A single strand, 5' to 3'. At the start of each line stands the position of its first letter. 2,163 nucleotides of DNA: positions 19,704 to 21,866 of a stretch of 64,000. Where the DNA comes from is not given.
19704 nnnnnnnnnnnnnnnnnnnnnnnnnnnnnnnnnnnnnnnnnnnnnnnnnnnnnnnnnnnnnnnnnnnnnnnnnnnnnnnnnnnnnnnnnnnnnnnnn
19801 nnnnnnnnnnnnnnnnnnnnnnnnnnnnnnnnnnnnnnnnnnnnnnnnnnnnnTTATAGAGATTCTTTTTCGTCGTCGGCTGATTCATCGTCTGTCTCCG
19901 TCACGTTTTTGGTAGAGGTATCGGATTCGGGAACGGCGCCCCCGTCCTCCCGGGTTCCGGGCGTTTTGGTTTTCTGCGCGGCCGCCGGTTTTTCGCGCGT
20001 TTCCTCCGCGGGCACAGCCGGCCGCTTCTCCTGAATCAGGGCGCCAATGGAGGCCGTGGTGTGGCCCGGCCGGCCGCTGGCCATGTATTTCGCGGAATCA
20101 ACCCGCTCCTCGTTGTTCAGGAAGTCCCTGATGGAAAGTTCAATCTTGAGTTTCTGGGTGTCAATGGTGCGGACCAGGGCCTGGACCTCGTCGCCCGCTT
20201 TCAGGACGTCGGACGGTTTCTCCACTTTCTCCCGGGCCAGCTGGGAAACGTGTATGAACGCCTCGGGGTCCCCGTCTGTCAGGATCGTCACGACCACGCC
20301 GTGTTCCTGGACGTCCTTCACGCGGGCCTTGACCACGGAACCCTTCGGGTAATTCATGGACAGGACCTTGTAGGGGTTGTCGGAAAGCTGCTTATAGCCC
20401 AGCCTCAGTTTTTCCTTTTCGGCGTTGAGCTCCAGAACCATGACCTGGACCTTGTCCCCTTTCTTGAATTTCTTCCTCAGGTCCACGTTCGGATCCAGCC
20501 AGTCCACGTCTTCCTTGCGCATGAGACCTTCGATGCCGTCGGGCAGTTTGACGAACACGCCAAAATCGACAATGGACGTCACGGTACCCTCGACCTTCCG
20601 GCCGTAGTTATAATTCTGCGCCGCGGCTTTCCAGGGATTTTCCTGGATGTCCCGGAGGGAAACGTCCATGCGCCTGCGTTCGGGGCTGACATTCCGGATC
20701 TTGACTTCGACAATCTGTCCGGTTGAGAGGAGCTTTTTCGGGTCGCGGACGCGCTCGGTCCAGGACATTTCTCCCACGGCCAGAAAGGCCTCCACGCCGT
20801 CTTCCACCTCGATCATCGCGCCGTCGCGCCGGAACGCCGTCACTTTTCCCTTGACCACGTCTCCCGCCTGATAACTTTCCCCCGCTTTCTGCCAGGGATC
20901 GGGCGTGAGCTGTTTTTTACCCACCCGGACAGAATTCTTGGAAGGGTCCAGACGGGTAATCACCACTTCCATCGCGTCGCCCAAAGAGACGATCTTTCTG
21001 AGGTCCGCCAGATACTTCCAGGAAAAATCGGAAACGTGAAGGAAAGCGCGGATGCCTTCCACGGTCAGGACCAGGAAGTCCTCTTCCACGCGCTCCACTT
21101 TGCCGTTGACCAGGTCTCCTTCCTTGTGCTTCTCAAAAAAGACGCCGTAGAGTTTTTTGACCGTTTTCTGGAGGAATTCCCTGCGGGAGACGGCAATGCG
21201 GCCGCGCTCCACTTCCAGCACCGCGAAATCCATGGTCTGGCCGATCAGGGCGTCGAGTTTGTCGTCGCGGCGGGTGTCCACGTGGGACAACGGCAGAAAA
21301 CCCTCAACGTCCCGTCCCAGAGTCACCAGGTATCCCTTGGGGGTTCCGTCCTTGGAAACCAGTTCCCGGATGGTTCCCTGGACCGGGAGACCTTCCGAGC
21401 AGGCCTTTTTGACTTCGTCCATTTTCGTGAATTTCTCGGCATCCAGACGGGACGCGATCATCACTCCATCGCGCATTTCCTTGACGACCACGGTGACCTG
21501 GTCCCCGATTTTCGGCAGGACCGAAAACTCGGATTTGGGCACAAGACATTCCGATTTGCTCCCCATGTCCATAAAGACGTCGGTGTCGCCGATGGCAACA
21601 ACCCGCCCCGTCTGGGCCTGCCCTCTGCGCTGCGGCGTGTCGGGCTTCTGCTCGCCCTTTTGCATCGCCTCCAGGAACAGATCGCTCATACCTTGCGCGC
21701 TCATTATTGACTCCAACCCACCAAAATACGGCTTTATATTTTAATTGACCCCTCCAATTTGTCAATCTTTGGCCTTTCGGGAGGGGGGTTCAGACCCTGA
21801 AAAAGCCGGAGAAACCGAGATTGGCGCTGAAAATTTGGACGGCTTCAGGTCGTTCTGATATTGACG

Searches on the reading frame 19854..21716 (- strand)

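Call 71: search_protein_families(library=pfam, proteins=[window:19854-21716:-], max_evalue=0.0001)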
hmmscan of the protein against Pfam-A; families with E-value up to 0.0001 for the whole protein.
window:19854-21716:- (620 aa): 7 families
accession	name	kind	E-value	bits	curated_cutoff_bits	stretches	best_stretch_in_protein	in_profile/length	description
PF00575.29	S1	-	1.4e-61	205.3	22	5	457-530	3-74/74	S1 RNA binding domain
PF23459.1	S1_RRP5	-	3.7e-23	82.3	27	1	458-528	3-71/72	RRP5 S1 domain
PF21710.3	Spt6_S1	-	5.1e-14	52.8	27.5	0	458-531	16-88/91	Spt6, S1/OB domain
PF13509.12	S1_2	-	2.7e-11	43.8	21.8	0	32-78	2-48/61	S1 domain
PF24682.1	OB_RRP5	-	1.5e-07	31.5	27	0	197-264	14-82/90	RRP5 OB-fold domain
PF24685.1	OB_RRP5_4th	-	8.9e-06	26.1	31.5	0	464-515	15-68/92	RRP5 OB-fold domain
PF17092.11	PCB_OB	-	1.6e-05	26.1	27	0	280-339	27-96/111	Penicillin-binding protein OB-like domain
